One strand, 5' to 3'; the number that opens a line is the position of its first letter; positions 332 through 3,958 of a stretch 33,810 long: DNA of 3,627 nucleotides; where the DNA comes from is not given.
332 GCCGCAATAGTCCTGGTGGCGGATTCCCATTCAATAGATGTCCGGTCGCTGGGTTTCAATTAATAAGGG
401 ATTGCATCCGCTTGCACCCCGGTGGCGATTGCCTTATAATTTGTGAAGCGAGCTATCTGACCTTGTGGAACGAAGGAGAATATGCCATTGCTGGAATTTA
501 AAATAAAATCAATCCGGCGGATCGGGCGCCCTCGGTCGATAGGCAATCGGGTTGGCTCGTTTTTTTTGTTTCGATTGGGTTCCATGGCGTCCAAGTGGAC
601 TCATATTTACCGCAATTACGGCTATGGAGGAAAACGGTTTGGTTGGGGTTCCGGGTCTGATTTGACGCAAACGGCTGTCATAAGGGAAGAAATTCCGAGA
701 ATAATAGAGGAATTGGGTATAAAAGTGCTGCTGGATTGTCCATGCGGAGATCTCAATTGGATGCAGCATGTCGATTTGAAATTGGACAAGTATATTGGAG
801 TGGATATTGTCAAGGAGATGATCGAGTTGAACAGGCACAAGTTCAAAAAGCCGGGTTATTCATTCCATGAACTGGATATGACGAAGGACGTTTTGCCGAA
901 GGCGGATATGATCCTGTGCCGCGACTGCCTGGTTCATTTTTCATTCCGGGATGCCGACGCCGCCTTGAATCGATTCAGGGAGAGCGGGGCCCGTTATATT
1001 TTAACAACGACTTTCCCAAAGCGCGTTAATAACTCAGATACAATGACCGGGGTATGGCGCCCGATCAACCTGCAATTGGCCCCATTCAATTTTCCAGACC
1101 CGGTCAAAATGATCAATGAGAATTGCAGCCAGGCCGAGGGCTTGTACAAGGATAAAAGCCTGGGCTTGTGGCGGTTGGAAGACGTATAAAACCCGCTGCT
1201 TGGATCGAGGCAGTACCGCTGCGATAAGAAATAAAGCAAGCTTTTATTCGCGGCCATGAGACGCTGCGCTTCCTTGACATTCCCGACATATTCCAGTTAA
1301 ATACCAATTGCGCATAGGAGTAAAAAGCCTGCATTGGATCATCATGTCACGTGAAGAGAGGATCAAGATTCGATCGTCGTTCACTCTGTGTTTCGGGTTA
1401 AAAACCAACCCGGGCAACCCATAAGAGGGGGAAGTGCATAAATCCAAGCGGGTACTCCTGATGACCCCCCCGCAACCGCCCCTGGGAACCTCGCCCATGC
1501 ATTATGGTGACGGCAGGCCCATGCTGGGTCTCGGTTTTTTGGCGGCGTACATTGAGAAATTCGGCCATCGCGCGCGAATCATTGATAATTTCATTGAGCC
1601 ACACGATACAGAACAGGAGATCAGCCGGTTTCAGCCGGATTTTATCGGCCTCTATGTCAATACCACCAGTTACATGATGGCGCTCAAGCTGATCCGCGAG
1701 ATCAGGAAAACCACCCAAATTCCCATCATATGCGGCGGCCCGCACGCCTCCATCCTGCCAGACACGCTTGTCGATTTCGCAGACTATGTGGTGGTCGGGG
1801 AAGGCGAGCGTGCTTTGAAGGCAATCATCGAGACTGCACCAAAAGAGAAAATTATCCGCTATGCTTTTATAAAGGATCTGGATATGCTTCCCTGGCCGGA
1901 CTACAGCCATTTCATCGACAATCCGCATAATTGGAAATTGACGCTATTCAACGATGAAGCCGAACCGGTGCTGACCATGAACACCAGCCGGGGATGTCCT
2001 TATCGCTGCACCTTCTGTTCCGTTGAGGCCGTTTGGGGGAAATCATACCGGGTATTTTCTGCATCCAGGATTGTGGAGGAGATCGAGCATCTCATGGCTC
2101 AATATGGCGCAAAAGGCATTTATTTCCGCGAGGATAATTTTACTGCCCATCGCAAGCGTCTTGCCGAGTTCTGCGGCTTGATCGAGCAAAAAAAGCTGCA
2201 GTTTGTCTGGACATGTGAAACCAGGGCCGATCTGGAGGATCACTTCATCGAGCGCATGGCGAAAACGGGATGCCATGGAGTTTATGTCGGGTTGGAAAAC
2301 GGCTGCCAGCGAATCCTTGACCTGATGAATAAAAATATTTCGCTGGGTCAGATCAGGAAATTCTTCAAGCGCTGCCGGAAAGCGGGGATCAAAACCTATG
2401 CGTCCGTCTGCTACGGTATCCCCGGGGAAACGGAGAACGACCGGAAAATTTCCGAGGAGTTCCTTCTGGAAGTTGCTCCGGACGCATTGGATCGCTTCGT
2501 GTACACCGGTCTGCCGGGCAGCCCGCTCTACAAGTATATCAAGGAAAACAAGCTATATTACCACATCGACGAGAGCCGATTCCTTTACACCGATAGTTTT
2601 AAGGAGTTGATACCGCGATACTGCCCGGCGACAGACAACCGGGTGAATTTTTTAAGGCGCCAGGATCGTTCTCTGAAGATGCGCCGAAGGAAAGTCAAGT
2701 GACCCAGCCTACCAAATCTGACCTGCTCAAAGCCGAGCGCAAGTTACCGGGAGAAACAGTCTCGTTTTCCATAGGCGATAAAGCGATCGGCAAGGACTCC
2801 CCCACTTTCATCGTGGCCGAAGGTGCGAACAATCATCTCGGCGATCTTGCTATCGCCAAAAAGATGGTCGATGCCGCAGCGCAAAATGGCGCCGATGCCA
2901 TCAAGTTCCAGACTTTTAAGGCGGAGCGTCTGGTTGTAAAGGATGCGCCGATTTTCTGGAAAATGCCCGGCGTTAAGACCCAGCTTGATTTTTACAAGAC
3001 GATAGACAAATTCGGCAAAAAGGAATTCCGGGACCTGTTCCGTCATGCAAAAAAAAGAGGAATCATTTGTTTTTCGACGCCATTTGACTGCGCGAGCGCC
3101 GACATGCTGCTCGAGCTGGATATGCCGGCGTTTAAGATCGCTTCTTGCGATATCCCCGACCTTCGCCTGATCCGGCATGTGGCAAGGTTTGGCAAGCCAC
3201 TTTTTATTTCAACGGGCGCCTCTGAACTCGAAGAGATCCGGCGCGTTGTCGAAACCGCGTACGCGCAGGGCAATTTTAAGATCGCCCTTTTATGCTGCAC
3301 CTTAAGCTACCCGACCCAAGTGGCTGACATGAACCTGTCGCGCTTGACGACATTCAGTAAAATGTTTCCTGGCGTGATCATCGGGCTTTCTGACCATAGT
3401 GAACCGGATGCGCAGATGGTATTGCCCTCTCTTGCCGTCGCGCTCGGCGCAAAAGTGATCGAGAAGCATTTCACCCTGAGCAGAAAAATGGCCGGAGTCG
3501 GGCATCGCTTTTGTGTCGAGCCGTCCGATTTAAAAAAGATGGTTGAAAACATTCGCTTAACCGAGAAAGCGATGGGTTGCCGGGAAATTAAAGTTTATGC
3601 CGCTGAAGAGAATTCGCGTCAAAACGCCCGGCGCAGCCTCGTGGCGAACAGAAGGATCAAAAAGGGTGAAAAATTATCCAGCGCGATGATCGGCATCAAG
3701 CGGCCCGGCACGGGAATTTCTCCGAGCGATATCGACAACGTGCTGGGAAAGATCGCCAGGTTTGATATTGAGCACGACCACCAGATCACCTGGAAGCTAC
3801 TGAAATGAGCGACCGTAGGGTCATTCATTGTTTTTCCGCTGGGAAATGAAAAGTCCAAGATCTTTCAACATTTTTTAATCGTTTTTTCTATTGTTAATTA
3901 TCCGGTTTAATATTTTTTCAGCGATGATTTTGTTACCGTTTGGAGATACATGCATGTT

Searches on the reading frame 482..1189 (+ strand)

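Call 73: search_protein_families(library=pfam, proteins=[window:482-1189:+], max_evalue=0.0001)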
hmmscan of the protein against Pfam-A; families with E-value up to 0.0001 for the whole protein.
window:482-1189:+ (235 aa): 3 families
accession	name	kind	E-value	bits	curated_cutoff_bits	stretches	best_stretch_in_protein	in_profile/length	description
PF13649.12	Methyltransf_25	-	8.1e-08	33.3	27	1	84-166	2-90/97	Methyltransferase domain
PF08242.18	Methyltransf_12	-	2.4e-06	28.6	30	1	84-167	1-90/98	Methyltransferase domain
PF08241.18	Methyltransf_11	-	3.9e-05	24.7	21.2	1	84-164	1-82/95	Methyltransferase domain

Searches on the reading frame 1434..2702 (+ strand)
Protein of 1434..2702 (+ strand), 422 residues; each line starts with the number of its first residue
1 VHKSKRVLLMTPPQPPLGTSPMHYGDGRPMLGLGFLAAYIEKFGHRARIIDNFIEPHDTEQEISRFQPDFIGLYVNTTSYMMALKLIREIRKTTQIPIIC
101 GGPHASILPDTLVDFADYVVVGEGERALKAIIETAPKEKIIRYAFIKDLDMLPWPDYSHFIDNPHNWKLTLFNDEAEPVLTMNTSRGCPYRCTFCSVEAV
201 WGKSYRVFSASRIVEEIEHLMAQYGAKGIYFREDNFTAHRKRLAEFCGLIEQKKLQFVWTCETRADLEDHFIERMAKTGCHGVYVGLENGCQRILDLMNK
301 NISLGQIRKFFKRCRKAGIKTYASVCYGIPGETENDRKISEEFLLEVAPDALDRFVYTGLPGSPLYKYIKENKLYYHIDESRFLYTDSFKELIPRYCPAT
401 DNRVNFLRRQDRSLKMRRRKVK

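Call 73: search_protein_families(library=pfam, proteins=[window:1434-2702:+], max_evalue=0.0001)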
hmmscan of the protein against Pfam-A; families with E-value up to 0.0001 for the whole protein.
window:1434-2702:+ (422 aa): 3 families
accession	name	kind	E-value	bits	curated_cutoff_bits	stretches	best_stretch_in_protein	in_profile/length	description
PF04055.27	Radical_SAM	-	1.1e-22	81.5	29.5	1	182-339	1-161/166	Radical SAM superfamily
PF02310.24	B12-binding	-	6.4e-20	71.6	32.1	1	31-131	15-120/121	B12 binding domain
PF19864.5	Radical_SAM_N2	-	2.2e-07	30.9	29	1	83-142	74-135/151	Radical SAM proteins, N-terminal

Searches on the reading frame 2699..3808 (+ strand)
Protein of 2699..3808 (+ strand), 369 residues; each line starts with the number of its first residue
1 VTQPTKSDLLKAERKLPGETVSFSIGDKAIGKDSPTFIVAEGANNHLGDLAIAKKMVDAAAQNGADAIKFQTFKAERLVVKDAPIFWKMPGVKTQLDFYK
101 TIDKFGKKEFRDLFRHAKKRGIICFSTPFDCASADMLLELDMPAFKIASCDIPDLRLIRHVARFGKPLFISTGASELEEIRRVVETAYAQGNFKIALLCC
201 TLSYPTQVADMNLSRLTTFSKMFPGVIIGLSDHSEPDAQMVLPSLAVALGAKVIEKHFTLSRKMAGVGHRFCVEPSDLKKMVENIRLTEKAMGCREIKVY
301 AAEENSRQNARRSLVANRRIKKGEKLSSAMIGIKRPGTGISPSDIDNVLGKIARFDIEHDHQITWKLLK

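Call 73: search_protein_families(library=pfam, proteins=[window:2699-3808:+], max_evalue=0.0001)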
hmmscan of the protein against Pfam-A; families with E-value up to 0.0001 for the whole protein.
window:2699-3808:+ (369 aa): 2 families
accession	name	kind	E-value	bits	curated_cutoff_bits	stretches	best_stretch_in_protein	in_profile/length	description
PF03102.20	NeuB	-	1.8e-73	247.4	22.1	1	56-294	1-238/241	NeuB family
PF08666.17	SAF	-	2.2e-10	41.4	21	1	311-368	1-62/63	SAF domain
